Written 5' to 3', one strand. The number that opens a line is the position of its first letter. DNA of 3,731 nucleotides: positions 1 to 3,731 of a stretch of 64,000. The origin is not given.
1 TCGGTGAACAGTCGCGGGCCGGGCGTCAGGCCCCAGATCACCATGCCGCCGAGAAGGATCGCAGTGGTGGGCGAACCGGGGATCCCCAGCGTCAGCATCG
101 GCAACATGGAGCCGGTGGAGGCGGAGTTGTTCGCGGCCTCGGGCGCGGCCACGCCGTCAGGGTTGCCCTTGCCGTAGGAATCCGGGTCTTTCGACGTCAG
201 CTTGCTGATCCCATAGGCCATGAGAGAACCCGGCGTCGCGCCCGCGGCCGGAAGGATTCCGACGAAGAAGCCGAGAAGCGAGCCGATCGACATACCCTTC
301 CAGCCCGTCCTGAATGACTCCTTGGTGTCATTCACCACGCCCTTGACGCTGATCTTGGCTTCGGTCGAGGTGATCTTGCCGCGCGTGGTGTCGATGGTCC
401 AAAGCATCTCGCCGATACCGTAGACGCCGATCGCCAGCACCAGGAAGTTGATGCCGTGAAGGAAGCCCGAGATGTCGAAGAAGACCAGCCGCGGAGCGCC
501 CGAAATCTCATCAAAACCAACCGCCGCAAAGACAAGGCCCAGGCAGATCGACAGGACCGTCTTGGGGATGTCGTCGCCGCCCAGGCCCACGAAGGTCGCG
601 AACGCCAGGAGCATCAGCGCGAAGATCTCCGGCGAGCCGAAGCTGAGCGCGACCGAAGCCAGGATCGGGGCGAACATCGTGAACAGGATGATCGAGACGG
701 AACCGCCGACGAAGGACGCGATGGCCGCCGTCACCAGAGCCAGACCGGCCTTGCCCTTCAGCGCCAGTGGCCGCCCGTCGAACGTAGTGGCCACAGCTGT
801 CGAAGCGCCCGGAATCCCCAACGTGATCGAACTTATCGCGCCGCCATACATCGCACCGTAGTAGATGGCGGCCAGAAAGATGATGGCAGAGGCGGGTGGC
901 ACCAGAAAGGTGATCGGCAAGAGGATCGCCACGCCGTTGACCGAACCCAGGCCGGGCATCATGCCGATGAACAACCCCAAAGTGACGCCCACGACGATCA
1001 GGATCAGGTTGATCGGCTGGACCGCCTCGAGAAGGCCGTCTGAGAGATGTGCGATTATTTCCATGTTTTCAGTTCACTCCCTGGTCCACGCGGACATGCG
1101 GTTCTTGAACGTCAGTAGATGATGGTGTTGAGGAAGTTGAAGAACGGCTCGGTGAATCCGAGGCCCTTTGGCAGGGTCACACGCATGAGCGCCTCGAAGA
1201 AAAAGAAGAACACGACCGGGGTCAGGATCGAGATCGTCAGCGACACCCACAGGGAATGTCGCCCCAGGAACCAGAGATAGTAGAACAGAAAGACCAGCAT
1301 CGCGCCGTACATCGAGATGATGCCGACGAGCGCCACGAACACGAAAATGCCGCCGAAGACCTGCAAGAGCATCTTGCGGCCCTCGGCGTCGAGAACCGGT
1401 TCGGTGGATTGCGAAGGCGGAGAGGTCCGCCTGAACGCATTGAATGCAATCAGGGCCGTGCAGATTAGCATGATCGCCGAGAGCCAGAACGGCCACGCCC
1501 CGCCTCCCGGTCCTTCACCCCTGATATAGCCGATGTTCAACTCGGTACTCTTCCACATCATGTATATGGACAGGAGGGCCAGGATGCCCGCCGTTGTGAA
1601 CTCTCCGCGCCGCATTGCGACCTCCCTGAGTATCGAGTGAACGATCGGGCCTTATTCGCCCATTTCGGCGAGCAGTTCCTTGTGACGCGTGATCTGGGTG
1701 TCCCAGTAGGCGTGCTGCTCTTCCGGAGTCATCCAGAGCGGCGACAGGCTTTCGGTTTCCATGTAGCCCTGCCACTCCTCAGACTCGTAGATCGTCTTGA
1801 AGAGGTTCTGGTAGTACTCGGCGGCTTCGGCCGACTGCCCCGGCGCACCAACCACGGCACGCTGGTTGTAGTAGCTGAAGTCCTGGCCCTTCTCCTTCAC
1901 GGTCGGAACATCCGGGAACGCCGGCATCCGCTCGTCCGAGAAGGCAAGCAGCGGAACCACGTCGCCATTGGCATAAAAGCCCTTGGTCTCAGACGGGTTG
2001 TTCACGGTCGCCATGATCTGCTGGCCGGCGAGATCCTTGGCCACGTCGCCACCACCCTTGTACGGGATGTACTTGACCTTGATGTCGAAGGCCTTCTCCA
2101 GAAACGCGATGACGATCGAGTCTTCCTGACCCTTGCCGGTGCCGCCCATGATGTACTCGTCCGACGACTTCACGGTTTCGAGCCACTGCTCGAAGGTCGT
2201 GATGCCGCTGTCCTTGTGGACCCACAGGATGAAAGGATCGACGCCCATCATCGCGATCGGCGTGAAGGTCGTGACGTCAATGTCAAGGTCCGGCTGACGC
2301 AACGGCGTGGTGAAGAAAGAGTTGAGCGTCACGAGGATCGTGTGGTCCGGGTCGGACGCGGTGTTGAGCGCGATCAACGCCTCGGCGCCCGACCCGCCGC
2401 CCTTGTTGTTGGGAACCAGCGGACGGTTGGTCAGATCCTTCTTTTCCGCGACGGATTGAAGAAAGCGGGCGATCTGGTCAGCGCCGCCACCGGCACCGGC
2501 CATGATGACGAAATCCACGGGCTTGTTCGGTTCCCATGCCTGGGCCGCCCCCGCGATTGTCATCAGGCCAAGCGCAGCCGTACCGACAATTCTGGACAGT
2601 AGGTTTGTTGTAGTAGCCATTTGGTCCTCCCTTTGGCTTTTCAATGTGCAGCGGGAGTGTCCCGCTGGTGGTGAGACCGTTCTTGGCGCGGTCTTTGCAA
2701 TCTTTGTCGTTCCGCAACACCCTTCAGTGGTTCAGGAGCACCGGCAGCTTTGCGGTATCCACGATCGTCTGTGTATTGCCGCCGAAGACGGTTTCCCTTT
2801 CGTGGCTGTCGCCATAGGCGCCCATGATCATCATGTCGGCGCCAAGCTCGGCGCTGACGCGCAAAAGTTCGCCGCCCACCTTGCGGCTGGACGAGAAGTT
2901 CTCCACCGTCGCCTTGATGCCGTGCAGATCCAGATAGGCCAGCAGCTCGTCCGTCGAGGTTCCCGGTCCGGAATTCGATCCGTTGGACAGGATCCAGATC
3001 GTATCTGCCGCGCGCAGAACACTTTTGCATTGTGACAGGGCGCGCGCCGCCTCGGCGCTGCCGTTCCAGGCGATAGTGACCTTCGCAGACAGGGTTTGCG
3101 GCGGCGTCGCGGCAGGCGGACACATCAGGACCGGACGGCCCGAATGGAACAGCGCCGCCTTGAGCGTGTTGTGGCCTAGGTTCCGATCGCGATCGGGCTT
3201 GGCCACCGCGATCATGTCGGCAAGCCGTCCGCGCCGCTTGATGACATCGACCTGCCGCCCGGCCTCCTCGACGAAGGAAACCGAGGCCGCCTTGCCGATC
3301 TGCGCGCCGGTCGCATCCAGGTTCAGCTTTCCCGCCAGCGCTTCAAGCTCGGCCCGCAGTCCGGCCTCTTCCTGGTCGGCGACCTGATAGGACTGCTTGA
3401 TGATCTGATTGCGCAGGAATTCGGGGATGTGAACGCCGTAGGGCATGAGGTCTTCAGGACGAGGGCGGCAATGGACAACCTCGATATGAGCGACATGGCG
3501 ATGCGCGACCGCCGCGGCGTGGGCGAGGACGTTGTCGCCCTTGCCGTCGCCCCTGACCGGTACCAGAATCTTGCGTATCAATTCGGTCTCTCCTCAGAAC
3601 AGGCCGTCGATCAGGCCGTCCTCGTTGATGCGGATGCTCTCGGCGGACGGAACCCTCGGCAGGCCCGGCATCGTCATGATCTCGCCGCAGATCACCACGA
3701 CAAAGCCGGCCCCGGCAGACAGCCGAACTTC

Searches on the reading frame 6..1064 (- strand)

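Call 26: search_protein_families(library=ncbifam, max_evalue=1e-10, proteins=[window:6-1064:-])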
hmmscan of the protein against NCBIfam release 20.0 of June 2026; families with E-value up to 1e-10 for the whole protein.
window:6-1064:- (353 aa): 0 families

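Call 28: search_protein_families(library=pfam, max_evalue=0.0001, proteins=[window:6-1064:-])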
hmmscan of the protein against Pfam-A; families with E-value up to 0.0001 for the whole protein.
window:6-1064:- (353 aa): 1 family
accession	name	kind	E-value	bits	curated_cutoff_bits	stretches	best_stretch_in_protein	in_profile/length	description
PF01970.21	TctA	-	1.6e-111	373.4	28.9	1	20-353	1-333/423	Tripartite tricarboxylate transporter TctA family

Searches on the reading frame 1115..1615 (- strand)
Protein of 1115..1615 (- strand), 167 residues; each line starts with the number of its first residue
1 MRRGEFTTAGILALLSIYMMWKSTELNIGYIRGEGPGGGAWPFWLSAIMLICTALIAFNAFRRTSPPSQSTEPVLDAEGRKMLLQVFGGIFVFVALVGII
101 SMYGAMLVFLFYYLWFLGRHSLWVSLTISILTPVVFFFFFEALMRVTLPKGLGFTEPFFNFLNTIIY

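Call 26: search_protein_families(library=ncbifam, max_evalue=1e-10, proteins=[window:1115-1615:-])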
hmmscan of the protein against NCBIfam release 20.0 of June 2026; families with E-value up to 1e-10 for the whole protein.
window:1115-1615:- (167 aa): 0 families

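Call 28: search_protein_families(library=pfam, max_evalue=0.0001, proteins=[window:1115-1615:-])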
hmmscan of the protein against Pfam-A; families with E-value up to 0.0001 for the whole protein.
window:1115-1615:- (167 aa): 1 family
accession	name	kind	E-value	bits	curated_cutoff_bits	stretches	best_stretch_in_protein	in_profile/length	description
PF07331.16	TctB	-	7.9e-16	58.9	29.1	1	9-149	4-137/137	Tripartite tricarboxylate transporter TctB family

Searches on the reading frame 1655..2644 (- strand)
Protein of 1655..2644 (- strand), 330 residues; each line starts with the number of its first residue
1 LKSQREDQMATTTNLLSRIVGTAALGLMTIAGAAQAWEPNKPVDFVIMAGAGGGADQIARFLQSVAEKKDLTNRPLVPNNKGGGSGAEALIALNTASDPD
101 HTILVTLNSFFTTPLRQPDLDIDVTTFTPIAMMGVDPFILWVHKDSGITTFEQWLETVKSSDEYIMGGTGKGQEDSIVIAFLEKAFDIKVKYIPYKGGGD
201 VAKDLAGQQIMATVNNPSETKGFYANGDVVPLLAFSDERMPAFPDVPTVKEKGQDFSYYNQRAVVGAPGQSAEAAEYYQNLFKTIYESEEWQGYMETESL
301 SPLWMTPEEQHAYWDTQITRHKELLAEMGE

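Call 26: search_protein_families(library=ncbifam, max_evalue=1e-10, proteins=[window:1655-2644:-])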
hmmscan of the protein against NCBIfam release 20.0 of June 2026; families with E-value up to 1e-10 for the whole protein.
window:1655-2644:- (330 aa): 0 families

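Call 28: search_protein_families(library=pfam, max_evalue=0.0001, proteins=[window:1655-2644:-])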
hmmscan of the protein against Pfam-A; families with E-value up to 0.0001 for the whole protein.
window:1655-2644:- (330 aa): 1 family
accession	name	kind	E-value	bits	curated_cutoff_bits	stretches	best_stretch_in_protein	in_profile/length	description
PF03401.19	TctC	-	1.2e-21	77.9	27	1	59-329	2-273/274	Tripartite tricarboxylate transporter family receptor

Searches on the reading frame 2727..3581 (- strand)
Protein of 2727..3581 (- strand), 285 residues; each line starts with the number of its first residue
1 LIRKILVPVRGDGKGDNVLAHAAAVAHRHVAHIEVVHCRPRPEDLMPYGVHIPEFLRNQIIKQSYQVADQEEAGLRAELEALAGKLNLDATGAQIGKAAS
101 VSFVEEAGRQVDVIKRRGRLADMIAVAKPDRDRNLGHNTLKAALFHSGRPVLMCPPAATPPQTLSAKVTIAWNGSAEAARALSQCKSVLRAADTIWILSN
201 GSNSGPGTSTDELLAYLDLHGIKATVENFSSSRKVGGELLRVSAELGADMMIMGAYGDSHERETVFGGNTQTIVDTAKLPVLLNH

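Call 26: search_protein_families(library=ncbifam, max_evalue=1e-10, proteins=[window:2727-3581:-])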
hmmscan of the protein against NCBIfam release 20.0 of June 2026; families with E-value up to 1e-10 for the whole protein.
window:2727-3581:- (285 aa): 0 families

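Call 28: search_protein_families(library=pfam, max_evalue=0.0001, proteins=[window:2727-3581:-])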
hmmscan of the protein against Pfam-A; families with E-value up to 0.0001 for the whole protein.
window:2727-3581:- (285 aa): 1 family
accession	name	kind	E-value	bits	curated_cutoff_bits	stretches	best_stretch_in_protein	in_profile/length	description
PF00582.32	Usp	-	1.4e-12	48.8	24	1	225-283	81-139/141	Universal stress protein family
